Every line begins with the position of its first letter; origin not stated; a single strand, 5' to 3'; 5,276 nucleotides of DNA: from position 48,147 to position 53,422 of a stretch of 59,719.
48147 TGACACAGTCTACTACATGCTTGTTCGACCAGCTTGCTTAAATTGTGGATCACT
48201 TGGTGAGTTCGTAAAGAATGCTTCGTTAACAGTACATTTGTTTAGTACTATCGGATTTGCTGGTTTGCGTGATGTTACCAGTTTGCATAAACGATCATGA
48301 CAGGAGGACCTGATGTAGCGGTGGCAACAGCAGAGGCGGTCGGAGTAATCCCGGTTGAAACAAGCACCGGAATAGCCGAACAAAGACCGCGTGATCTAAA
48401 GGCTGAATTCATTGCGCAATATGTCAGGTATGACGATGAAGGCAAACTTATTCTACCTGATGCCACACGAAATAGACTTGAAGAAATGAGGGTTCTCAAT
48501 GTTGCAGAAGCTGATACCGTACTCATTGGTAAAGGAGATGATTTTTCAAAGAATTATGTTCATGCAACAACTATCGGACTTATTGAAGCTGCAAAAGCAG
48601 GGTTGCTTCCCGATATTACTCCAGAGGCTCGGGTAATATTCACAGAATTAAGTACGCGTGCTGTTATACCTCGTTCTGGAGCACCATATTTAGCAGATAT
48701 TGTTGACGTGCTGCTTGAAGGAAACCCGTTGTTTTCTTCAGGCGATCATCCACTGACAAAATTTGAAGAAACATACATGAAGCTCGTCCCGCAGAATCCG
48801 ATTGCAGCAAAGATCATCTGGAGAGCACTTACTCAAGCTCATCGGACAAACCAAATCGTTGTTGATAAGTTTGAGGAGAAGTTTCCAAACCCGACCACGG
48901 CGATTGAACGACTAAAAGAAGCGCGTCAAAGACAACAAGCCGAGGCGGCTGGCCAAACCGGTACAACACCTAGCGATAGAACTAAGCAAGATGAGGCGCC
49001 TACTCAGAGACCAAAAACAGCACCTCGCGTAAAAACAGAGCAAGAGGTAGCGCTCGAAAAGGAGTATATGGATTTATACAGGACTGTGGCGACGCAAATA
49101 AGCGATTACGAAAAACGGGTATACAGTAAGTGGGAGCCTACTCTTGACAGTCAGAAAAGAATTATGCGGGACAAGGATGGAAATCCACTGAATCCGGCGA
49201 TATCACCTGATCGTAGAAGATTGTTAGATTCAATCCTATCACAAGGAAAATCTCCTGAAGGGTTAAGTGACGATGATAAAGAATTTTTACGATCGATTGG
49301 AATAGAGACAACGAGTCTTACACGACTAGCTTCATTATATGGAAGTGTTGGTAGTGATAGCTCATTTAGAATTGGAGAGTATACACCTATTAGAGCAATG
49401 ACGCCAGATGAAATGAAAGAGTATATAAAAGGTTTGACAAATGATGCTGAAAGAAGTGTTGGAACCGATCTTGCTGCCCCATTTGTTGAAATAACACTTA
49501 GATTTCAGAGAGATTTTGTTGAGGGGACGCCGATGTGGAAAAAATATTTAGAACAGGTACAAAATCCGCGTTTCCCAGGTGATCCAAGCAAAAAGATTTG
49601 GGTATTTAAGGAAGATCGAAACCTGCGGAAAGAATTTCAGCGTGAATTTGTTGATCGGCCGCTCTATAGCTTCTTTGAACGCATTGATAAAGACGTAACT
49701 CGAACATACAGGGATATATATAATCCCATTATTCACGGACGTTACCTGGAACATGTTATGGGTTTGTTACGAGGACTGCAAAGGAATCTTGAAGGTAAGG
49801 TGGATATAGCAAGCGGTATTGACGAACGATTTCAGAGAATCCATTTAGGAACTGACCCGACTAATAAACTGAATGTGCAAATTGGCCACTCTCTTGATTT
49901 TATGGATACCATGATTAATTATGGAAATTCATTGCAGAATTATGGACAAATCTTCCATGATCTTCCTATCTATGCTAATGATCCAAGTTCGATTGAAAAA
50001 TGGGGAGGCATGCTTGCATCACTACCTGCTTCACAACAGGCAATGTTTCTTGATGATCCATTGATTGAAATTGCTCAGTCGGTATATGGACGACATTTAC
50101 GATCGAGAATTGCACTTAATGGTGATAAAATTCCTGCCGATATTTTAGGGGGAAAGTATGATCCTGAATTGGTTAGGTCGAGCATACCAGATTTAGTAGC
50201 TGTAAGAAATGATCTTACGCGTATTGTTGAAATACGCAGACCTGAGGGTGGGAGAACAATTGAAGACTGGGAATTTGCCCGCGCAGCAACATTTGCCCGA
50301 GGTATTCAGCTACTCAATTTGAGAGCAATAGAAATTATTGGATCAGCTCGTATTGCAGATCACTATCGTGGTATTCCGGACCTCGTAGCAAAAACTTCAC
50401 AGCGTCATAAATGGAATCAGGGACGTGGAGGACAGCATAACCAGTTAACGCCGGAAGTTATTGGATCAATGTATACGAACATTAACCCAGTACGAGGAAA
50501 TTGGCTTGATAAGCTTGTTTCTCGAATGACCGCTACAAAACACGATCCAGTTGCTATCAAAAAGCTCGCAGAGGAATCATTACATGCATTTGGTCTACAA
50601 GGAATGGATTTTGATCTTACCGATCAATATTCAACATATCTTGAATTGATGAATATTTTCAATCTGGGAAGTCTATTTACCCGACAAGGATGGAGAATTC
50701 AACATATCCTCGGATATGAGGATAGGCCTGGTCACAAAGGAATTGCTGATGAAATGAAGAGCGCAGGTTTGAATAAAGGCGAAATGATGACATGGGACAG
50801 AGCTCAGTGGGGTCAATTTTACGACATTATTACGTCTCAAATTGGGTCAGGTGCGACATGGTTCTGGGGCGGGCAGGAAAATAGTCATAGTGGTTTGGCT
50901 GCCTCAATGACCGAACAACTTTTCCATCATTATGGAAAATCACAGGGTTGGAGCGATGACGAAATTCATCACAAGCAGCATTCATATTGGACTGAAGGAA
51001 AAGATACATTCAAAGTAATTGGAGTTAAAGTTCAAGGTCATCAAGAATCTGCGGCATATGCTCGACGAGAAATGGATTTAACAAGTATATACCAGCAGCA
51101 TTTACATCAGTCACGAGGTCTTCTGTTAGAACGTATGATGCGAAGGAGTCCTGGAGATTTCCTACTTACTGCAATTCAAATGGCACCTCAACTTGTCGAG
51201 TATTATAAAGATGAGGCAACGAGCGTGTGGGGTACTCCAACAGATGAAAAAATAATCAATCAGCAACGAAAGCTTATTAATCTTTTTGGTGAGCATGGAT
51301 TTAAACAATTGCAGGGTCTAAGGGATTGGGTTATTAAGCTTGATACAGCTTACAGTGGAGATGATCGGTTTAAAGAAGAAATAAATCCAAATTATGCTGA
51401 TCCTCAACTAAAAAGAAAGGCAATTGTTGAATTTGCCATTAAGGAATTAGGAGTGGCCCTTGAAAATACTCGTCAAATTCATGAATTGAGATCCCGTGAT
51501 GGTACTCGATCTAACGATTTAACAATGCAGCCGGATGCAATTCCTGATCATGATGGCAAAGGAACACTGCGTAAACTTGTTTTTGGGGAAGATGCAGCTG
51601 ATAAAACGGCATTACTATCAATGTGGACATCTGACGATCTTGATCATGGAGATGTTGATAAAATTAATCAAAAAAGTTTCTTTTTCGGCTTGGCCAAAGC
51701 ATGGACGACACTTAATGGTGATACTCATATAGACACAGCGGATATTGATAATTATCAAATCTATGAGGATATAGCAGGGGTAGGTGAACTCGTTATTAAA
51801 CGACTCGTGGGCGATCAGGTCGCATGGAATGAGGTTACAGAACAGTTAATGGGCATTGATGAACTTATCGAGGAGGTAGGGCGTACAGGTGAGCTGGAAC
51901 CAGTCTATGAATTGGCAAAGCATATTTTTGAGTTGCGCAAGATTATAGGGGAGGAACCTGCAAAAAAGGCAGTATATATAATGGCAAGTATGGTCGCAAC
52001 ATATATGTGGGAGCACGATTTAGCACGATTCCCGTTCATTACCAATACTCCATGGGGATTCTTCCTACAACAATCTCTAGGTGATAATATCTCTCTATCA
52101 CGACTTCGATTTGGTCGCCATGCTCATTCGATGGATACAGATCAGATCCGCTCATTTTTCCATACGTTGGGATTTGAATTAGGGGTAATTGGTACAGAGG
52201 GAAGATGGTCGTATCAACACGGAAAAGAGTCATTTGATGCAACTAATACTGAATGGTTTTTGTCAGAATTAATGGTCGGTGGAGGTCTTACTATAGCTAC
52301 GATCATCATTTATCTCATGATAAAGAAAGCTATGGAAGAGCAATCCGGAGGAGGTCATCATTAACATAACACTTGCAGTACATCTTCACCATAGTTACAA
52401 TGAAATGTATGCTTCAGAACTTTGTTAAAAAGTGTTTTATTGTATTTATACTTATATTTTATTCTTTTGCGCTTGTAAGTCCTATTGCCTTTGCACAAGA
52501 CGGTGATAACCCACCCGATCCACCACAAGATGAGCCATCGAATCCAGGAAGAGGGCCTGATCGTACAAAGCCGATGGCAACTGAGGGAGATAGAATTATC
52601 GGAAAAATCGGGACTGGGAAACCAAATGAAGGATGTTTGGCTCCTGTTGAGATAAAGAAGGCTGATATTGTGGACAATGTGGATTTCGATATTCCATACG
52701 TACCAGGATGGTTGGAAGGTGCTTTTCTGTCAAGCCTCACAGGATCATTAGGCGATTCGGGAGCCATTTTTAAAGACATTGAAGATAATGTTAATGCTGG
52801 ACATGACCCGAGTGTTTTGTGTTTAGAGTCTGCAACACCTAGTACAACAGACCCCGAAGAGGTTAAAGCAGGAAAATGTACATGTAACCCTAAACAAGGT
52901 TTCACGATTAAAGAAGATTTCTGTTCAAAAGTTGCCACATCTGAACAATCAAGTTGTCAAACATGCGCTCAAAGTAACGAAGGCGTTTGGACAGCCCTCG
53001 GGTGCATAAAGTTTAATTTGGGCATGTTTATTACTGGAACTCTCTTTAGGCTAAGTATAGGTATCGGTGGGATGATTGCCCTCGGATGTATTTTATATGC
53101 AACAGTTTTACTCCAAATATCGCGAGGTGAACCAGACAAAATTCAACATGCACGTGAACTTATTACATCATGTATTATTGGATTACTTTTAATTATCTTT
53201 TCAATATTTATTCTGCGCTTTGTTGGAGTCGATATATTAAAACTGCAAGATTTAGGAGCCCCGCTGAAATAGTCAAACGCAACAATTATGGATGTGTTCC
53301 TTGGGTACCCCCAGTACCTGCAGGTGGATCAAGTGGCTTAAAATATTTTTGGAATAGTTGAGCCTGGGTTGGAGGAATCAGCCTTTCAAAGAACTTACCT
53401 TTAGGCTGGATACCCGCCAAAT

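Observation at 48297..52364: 1355-aa tail-anchored orphan protein, translationally coupled to a small TM protein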

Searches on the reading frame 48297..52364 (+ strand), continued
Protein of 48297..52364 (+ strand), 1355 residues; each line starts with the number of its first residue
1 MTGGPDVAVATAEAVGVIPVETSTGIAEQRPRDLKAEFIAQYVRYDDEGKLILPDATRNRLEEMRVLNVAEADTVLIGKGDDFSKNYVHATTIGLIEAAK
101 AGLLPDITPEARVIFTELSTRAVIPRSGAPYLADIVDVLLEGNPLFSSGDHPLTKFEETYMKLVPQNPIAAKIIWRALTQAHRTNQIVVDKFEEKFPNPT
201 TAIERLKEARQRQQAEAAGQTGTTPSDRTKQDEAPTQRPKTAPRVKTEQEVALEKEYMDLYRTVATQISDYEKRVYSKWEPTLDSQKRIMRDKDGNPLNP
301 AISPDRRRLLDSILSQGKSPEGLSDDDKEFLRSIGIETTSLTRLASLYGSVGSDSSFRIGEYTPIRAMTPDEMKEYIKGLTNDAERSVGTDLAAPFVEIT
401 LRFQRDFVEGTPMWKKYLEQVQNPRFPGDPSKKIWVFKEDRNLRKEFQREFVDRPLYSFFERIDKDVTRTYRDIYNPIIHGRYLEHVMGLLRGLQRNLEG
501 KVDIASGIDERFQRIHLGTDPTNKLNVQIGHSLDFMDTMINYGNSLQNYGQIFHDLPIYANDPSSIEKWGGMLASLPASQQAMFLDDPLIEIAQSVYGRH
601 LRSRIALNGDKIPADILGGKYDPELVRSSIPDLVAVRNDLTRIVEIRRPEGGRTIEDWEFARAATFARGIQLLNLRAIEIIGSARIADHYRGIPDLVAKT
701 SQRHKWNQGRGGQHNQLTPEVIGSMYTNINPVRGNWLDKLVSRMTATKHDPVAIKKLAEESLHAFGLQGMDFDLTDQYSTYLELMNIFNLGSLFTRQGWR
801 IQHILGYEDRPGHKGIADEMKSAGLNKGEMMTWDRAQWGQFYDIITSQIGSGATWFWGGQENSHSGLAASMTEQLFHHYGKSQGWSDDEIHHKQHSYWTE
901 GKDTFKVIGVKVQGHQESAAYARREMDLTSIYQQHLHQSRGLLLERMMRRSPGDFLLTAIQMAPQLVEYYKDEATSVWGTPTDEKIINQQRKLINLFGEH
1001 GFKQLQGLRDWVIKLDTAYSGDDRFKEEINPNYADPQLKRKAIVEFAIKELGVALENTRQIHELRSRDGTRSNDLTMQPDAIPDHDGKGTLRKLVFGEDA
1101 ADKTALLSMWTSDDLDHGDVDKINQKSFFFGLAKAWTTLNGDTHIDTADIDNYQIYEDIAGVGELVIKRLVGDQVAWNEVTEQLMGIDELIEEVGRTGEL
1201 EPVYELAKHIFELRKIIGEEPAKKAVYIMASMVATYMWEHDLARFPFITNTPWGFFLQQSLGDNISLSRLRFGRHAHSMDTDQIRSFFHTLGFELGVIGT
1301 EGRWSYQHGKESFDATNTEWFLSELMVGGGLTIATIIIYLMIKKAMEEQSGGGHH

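Call 72: find_related_loci(query=A3, collection=metagenome_contigs, flank=10000)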
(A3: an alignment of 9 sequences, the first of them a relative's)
Query A3 (1355 aa) in metagenome_contigs; peptide patterns used: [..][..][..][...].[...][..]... (x = any residue, [..] = any of these).
53 stretches matched a pattern; 19 encode a relative of the query (tblastn E <= 1e-3); 19 distinct loci.
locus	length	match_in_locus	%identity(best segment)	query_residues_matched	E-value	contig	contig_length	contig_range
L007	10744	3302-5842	33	460-1352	7e-129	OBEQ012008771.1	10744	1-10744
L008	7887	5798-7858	33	460-1191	6e-100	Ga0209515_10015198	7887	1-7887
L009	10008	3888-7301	29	88-1351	7e-88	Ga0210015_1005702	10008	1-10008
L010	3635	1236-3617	28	535-1351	2e-83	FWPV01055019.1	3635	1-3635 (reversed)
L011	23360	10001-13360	28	88-1351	1e-79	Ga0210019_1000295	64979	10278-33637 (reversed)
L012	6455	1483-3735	29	535-1320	2e-79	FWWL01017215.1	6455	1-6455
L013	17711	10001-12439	27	542-1352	1e-78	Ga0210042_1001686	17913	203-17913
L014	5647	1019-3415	27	537-1351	1e-74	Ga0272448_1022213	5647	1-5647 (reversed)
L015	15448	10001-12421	26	537-1351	5e-73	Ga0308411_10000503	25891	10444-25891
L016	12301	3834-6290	27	537-1352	2e-72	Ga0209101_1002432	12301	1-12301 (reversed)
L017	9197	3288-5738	26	537-1351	2e-72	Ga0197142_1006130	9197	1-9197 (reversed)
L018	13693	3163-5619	27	537-1352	2e-72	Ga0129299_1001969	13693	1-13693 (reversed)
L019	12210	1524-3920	27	537-1351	1e-71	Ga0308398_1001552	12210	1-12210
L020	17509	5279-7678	27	537-1351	4e-70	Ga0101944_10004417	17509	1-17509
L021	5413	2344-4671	27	537-1326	4e-67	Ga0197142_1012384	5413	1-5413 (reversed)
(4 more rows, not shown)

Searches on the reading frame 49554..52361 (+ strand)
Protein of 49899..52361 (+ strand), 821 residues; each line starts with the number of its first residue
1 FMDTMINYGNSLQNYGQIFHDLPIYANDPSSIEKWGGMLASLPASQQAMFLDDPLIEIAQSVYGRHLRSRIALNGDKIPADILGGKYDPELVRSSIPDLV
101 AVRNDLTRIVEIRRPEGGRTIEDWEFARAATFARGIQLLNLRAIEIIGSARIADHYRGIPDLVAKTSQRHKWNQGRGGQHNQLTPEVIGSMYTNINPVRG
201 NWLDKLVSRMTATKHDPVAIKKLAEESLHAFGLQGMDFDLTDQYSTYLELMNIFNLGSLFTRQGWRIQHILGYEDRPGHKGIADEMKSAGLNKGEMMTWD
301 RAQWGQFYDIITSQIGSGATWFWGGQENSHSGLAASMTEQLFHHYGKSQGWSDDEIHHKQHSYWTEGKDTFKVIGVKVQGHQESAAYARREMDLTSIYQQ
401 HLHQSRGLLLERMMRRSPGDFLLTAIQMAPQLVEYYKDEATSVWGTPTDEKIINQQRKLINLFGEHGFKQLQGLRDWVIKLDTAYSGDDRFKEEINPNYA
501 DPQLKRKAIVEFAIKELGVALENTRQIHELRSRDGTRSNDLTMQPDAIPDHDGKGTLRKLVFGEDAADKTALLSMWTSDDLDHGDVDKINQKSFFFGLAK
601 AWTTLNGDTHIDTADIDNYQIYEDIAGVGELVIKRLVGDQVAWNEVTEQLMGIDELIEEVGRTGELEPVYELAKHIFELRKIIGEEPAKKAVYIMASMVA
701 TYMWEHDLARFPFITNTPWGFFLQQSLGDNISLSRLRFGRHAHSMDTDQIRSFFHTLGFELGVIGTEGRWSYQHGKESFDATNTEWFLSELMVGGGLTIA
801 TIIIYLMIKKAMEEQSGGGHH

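Call 58: predict_structure(alignment_id=A4)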
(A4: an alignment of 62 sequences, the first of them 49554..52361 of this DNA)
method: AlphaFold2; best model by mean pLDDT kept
length: 936 residues; sequences in the alignment: 62
mean_pLDDT: 87.8   pTM: 0.89
mean pLDDT of the five models: 87.8, 86.0, 85.0, 84.7, 84.5
residues with pLDDT >= 90: 571; 70-90: 288; 50-70: 57; < 50: 20
segments of 3 or more residues with pLDDT < 50: 83-85, 92-94, 347-357, 934-936
pLDDT, mean of each block of 10 residues (from residue 1): 73 79 90 94 92 95 94 86 53 52 78 89 94 93 84 89 93 97 96 92 90 95 91 89 96 95 89 87 84 72 70 76 77 85 56 51 89 91 86 87 94 94 95 94 86 96 96 92 89 72 86 94 97 97 95 83 84 88 95 96 95 96 97 95 64 83 91 95 93 93 93 93 94 93 92 89 90 94 97 93 95 94 85 85 92 93 95 97 94 86 74 84 86 52
secondary structure, 60 per line:
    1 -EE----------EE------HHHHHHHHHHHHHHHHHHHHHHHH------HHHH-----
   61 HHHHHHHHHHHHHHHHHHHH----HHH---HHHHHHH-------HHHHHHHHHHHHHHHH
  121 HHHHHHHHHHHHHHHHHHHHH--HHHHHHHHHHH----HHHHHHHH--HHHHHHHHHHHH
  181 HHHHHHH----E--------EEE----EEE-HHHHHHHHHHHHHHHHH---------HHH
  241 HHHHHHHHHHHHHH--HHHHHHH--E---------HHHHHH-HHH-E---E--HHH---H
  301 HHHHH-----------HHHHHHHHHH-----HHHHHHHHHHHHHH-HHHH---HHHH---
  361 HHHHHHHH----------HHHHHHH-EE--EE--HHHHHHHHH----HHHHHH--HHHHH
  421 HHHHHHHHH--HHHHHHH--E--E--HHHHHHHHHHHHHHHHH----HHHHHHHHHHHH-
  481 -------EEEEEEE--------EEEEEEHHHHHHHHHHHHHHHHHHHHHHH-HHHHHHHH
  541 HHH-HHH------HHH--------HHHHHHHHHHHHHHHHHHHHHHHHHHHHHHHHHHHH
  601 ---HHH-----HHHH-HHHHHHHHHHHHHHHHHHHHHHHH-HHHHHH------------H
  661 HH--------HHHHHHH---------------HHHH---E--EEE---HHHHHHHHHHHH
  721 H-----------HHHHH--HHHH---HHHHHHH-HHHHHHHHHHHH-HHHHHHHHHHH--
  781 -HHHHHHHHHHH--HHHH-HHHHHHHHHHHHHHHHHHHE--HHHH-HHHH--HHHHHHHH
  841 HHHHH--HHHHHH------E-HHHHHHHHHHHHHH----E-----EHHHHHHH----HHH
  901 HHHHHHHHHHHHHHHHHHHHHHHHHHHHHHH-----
elements in order (helices of 4 or more, strands of 3 or more residues): H22-45 H52-55 H61-80 H91-97 H105-141 H144-154 H159-166 H169-187 E201-203 E208-210 H212-228 H238-254 H257-263 H276-281 H300-305 H317-326 H332-345 H347-350 H354-357 H361-368 H379-385 H395-403 H408-413 H416-429 H432-438 H447-463 H468-479 E488-494 E503-508 H509-531 H533-543 H565-600 H612-615 H617-640 H642-647 H671-677 H693-696 E703-705 H709-721 H733-737 H740-743 H747-753 H755-766 H768-778 H782-792 H795-798 H800-818 H822-825 H827-830 H833-845 H848-853 H862-875 H887-893 H898-931
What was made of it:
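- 49899..52244 (+): Conserved core (aa 535-1316). It is a single, mostly alpha-helical body carrying the family motifs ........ (553-560), HKW-x-QGRGG (704-712), R-x-GWR (796-800) and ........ (949-956). AlphaFold2 of aa 420-1355 gives pLDDT 87.8 and pTM 0.89 (call 58).
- pLDDT 87.8 and pTM 0.89 (call 58).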

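Call 61: fold_search(model_id=the predicted structure, library=pdb)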
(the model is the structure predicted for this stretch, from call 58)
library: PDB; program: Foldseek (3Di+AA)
matches with E <= 10: 216; with E <= 0.001: 0
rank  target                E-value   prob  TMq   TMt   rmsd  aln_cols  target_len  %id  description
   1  1tr2_B                3.9e-02  0.10  0.07  0.07  35.6       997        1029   12  Crystal structure of human full-length vinculin (residues 1-1066) (released 2005-11-15)
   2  8w20_A                4.5e-02  0.07  0.06  0.06  64.4       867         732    9  Umb1 umbrella toxin particle (released 2024-04-17)
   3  6qxa_B                1.9e-01  0.08  0.10  0.11  27.5       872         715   10  Structure of membrane bound pyrophosphatase from Thermotoga maritima in complex with imidodiphosphate and N-[(2-amino- (released 2019-04-10)
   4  7z8f_e                2.0e-01  0.08  0.10  0.03  73.7      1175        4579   10  Composite structure of dynein-dynactin-BICDR on microtubules (released 2022-07-27)
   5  9yr6_A                2.2e-01  0.05  0.08  0.04  37.3      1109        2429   12  Structure of HTTQ23-HAP40 complex bound to a small molecule ligand (released 2025-12-03)
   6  8ewg_A                2.4e-01  0.05  0.08  0.08  37.0      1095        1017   12  Cryo-EM structure of a riboendonclease (released 2023-08-30)
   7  6afs_B                2.4e-01  0.04  0.07  0.08  29.9       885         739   10  Proton pyrophosphatase - two phosphates-bound (released 2019-04-10)
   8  6rwb_A                2.7e-01  0.04  0.07  0.04  36.8       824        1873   10  Cryo-EM structure of Yersinia pseudotuberculosis TcaA-TcaB (released 2019-10-23)
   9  7qe5_A                3.5e-01  0.08  0.11  0.13  26.9       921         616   11  Structure of the membrane domains of the sialic acid TRAP transporter HiSiaQM from Haemophilus influenzae (released 2022-07-27)
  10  6qxa_D                3.7e-01  0.07  0.09  0.10  31.8       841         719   11  Structure of membrane bound pyrophosphatase from Thermotoga maritima in complex with imidodiphosphate and N-[(2-amino- (released 2019-04-10)
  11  9g8j_C                3.8e-01  0.04  0.09  0.10  27.8       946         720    9  Structure of K+-dependent Na+-PPase from Thermotoga maritima in complex with zoledronate (released 2025-06-04)
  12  5gpj_B                4.0e-01  0.03  0.07  0.08  29.3       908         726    8  Crystal Structure of Proton-Pumping Pyrophosphatase (released 2016-12-28)
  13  4a01_A                4.3e-01  0.05  0.09  0.10  28.7       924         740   10  Crystal Structure of the H-Translocating Pyrophosphatase (released 2012-03-28)
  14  9oga                  4.3e-01  0.04  0.08  0.08  35.7      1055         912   10  Cryo-EM structure of human full-length XPO1 conjugated with selinexor (released 2025-11-26)
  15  3gb8_A                5.7e-01  0.04  0.09  0.08  35.3      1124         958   10  Crystal structure of CRM1/Snurportin-1 complex (released 2009-03-31)
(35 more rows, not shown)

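Call 63: fold_search(model_id=the predicted structure, library=viral)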
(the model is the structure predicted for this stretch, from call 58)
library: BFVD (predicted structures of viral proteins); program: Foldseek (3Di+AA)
matches with E <= 10: 260; with E <= 0.001: 0
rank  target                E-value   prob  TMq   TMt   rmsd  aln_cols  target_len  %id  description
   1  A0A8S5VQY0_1          1.5e-02  0.10  0.07  0.07  42.2      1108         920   12  (no name in the UniProt tables at hand)
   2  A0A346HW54            9.3e-02  0.05  0.06  0.05  65.7       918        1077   11  (no name in the UniProt tables at hand)
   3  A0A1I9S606            1.2e-01  0.10  0.08  0.10  31.5       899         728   10  (no name in the UniProt tables at hand)
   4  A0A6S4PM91            1.4e-01  0.07  0.08  0.08  25.4       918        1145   10  Uncharacterized protein [uncultured phage_MedDCM-OCT-S31-C1]
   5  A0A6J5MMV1            1.6e-01  0.07  0.08  0.09  35.6       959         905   11  Uncharacterized protein [uncultured Caudovirales phage]
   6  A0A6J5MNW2            1.6e-01  0.06  0.07  0.08  43.9       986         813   11  Uncharacterized protein [uncultured Caudovirales phage]
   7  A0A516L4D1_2          1.9e-01  0.11  0.11  0.12  33.0       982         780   10  (no name in the UniProt tables at hand)
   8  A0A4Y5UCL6            2.0e-01  0.12  0.09  0.09  21.9       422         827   12  Replicase (Fragment) [Muscari virus A]
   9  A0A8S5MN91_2          2.0e-01  0.07  0.09  0.09  31.6       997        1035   11  Uncharacterized protein [Myoviridae sp. ctI7W9]
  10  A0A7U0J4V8            2.3e-01  0.04  0.07  0.05  33.8       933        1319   11  (no name in the UniProt tables at hand)
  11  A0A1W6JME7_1          2.4e-01  0.06  0.08  0.07  33.7       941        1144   12  Tail tape measure protein [Lactococcus phage AM9]
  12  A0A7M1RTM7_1          2.5e-01  0.04  0.08  0.06  41.0      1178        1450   10  Uncharacterized protein [uncultured phage cr130_1]
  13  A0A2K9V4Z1            2.6e-01  0.06  0.06  0.06  42.2       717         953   10  Lysozyme [Erwinia phage vB_EamP-S2]
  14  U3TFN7                2.6e-01  0.06  0.06  0.06  40.8       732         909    9  Internal virion protein [Ralstonia phage RSB3]
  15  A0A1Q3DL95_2          2.7e-01  0.08  0.09  0.10  28.9       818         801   10  Capsid protein [Chionoecetes opilio bacilliform virus]
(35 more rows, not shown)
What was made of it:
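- Foldseek's insignificant hits included tape-measure proteins at E>0.2 (call 63).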

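Call 93: search_dna_similar(query=window:49899-52361:+, collection=phages, mode=protein, max_evalue=0.001, max_rows=10)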
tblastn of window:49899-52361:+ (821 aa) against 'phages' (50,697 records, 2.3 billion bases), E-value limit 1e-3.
No match.

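Call 94: search_dna_similar(query=window:49899-52361:+, collection=plasmids, mode=protein, max_evalue=0.001, max_rows=10)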
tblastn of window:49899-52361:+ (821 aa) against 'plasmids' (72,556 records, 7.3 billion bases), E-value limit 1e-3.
No match.
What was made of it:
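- tblastn finds no match in 50,697 phage or 72,556 plasmid records (calls 93, 94).
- Tried and rejected: There is no tblastn hit in the phage or plasmid collections (calls 93, 94).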

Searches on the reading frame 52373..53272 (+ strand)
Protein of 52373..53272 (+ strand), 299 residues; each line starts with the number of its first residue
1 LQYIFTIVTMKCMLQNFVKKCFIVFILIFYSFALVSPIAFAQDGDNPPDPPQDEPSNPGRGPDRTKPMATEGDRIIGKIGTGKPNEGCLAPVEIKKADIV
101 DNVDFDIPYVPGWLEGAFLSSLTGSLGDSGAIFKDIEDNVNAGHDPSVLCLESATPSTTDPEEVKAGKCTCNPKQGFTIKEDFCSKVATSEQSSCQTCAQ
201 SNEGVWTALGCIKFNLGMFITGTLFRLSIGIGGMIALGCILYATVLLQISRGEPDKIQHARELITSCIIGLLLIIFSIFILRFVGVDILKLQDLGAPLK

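Call 5: search_protein_families(library=pfam, proteins=[window:52373-53272:+], max_evalue=1)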
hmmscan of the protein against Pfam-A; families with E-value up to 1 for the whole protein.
window:52373-53272:+ (299 aa): 1 family
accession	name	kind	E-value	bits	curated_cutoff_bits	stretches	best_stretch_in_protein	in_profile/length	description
PF18895.5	T4SS_pilin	-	6.8e-06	26.5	26.6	1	223-283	11-70/71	Type IV secretion system pilin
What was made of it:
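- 52373..53272 (+): Pilin-like protein (299 aa by the ORF list; the likely start is M10 at 52400). It has a signal peptide, a Cys-rich extracytoplasmic domain (12 Cys) and a C-terminal VirB2-type two-helix hairpin. PF18895 T4SS_pilin hits at E = 6.8e-6 with 26.5 bits, against a cut-off of 26.6 (call 5).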

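Call 7: search_protein_families(library=ncbifam, proteins=[window:52373-53272:+], max_evalue=1)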
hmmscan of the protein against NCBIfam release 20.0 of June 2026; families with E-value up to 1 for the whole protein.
window:52373-53272:+ (299 aa): 3 families
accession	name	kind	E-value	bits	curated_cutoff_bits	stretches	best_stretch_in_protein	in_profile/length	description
NF047765.1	LIC_13387_fam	subfamily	1.7e-05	24.5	33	1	212-278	42-107/131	LIC_13387 family protein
NF045849.1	ICE_MMCAP2_0565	equivalog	0.015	15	40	1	226-283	18-75/80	Mbov_0395 family pilin-like conjugal transfer protein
TIGR03043.1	PS_II_psbZ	equivalog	0.57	10.1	39.95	1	23-45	5-29/58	photosystem II reaction center protein PsbZ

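Call 16: search_protein_families(library=phrogs, proteins=[window:52373-53269:+], max_evalue=1)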
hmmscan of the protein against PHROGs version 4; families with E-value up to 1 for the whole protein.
window:52373-53269:+ (299 aa): 0 families

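Call 17: search_protein_families(library=padloc, proteins=[window:52373-53269:+], max_evalue=1)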
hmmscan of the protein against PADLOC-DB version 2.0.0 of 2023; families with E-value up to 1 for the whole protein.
window:52373-53269:+ (299 aa): 0 families
